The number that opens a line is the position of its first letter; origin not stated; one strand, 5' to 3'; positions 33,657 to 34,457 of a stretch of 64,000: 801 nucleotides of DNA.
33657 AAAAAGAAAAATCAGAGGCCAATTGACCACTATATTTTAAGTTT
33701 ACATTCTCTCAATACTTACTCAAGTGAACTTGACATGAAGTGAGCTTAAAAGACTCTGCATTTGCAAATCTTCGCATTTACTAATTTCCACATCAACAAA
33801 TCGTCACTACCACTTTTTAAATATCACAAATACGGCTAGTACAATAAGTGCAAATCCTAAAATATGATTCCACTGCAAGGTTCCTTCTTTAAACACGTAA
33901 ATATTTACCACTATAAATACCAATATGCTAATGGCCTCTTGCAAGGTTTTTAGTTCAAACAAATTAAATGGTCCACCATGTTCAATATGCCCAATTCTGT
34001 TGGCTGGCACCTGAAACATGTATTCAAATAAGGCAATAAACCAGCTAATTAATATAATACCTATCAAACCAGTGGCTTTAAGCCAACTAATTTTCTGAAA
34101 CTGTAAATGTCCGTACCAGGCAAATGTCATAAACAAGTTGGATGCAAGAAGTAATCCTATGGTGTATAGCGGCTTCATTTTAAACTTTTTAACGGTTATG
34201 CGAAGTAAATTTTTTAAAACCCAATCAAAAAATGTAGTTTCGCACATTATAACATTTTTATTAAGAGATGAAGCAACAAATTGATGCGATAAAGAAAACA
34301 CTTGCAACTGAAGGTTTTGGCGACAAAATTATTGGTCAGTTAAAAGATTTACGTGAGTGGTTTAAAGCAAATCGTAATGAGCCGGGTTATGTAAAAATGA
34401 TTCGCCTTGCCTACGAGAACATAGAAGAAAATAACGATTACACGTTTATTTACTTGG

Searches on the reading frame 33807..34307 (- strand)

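Call 48: search_protein_families(library=pfam, proteins=[window:33807-34307:-], max_evalue=0.00001)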
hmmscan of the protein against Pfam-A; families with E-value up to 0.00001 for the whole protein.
window:33807-34307:- (166 aa): 1 family
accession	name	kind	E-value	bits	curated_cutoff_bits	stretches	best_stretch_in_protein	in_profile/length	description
PF04342.18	DMT_6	-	1.2e-37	128.8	25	1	49-163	1-104/104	Putative member of DMT superfamily (DUF486)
